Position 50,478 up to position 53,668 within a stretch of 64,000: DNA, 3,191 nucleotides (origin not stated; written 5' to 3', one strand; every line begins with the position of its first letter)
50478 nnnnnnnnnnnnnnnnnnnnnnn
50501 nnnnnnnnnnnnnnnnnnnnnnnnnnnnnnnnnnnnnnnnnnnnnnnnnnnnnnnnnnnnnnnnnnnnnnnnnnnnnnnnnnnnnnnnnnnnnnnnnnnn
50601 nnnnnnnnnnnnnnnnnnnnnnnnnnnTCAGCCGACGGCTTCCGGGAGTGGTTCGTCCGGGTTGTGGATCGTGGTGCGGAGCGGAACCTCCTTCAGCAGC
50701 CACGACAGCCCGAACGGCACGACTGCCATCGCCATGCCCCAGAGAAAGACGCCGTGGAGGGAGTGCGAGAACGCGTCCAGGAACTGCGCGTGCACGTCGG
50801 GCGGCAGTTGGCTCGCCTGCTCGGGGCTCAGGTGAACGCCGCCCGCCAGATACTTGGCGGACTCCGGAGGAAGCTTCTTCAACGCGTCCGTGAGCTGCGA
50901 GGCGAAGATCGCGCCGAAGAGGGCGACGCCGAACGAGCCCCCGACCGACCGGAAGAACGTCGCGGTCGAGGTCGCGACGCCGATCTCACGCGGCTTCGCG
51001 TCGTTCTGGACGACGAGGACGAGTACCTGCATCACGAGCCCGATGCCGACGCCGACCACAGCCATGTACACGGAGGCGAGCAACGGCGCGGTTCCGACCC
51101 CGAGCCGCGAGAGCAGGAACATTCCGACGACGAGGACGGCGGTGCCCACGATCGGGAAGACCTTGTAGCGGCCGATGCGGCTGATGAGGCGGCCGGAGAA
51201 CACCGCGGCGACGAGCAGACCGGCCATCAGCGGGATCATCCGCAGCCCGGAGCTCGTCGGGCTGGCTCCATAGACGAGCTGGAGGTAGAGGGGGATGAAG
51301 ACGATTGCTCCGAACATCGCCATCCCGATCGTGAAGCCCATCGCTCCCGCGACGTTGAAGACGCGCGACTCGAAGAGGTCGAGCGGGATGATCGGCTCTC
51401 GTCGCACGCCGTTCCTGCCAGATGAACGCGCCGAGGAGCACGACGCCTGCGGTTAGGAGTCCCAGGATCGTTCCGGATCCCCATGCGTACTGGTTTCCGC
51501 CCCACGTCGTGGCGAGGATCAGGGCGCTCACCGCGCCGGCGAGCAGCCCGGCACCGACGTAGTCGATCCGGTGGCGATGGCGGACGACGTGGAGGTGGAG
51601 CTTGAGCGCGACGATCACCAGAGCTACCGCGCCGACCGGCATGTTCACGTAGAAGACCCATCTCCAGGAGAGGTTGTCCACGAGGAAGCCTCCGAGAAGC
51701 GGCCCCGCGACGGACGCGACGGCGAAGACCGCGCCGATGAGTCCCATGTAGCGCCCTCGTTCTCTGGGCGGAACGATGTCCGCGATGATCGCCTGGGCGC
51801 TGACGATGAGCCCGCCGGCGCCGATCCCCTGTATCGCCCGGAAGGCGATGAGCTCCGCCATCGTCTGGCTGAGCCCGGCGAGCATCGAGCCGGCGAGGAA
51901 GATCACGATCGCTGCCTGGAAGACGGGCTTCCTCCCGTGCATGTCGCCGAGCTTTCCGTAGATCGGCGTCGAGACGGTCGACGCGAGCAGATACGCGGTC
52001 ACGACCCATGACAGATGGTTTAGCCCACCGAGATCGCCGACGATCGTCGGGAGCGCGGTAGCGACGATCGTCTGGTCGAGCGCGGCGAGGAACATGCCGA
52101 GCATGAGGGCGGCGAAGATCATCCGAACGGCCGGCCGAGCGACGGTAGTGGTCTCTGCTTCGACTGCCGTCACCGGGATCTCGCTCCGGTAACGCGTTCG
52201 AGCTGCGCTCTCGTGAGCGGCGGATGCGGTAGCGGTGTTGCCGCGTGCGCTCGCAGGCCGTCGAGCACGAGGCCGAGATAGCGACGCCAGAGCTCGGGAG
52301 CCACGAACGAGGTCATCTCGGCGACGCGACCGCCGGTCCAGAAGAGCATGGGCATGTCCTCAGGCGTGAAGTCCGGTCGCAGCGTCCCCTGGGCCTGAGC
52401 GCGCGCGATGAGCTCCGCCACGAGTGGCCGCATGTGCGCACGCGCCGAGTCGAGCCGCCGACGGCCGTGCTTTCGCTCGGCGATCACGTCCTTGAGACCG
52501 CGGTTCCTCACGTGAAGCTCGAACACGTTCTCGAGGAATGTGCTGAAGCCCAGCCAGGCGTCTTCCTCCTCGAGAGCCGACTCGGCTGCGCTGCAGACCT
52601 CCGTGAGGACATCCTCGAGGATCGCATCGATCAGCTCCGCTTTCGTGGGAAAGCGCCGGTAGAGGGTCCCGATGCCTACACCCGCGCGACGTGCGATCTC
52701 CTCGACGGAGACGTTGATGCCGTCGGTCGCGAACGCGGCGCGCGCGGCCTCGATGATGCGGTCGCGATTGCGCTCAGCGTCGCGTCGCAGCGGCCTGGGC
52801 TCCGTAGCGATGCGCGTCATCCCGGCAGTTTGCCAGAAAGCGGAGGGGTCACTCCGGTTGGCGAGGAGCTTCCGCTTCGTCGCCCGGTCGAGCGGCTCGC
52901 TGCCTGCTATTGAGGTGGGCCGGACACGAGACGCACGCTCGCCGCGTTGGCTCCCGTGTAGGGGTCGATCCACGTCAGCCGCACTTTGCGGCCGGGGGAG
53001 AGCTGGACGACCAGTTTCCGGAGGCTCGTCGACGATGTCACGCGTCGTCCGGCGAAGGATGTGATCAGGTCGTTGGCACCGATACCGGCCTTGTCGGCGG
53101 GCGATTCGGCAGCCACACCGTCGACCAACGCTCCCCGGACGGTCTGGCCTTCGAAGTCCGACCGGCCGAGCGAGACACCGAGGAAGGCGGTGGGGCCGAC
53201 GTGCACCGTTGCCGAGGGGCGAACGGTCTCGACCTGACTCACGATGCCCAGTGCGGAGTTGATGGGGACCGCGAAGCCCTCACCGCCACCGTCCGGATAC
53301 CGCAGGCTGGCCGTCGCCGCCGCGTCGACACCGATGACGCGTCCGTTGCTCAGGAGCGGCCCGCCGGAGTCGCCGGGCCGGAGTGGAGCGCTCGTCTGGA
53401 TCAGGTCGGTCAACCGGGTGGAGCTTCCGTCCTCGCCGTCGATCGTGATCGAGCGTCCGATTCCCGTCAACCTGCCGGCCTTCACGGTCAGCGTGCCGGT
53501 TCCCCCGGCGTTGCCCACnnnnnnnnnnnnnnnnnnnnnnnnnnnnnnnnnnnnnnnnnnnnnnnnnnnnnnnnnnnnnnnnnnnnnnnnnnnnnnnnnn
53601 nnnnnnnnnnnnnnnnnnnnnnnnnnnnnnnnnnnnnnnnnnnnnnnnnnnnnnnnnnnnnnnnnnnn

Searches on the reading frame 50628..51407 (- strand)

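Call 17: search_protein_families(library=pfam, proteins=[window:50628-51407:-], max_evalue=0.00001)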
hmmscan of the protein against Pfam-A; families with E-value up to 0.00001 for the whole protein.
window:50628-51407:- (259 aa): 1 family
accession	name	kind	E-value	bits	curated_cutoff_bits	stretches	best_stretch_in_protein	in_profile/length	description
PF07690.21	MFS_1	-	1.1e-15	57.9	33.4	1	9-160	197-346/347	Major Facilitator Superfamily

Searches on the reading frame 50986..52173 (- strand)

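Call 17: search_protein_families(library=pfam, proteins=[window:50986-52173:-], max_evalue=0.00001)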
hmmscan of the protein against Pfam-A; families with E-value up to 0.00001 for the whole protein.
window:50986-52173:- (395 aa): 3 families
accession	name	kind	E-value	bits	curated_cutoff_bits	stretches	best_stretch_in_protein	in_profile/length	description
PF07690.21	MFS_1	-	8.2e-44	150.4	33.4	1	23-252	1-224/347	Major Facilitator Superfamily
PF06609.19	TRI12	-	1.3e-19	70.5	23.2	1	10-253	36-290/599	Fungal trichothecene efflux pump (TRI12)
PF00083.30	Sugar_tr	-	7.6e-13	48.6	22.3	1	54-187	48-187/452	Sugar (and other) transporter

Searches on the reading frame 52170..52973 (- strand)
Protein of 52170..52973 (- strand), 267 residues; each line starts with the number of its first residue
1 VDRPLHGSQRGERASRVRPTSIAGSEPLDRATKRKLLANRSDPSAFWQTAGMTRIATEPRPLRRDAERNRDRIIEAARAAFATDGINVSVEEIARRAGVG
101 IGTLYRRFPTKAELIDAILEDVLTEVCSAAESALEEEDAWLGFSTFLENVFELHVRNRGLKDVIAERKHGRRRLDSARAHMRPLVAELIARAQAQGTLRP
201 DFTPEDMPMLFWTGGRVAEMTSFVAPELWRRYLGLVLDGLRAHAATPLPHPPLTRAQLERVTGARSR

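Call 17: search_protein_families(library=pfam, proteins=[window:52170-52973:-], max_evalue=0.00001)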
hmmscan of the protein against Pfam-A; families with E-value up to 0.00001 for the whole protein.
window:52170-52973:- (267 aa): 2 families
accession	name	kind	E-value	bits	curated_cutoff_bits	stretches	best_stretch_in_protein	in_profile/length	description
PF00440.29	TetR_N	-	4.3e-15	55.6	24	1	73-118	1-47/47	Bacterial regulatory proteins, tetR family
PF21597.2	TetR_C_43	-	3.7e-13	50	27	1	143-242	6-105/105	Transcriptional regulator SbtR-like, C-terminal domain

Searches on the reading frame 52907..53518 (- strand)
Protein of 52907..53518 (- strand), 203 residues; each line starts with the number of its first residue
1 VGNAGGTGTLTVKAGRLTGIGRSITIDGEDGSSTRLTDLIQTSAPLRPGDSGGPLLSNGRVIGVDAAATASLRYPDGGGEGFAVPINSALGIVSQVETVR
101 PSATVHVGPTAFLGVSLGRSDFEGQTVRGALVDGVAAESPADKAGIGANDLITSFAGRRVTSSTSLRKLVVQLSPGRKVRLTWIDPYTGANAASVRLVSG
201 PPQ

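Call 17: search_protein_families(library=pfam, proteins=[window:52907-53518:-], max_evalue=0.00001)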
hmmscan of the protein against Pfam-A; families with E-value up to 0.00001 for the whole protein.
window:52907-53518:- (203 aa): 2 families
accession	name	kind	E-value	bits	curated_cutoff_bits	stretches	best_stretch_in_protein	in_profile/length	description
PF13180.12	PDZ_2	-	1.2e-11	45.2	27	1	113-182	3-66/80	PDZ domain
PF17820.7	PDZ_6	-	3.7e-08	33.4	27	1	132-183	2-52/54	PDZ domain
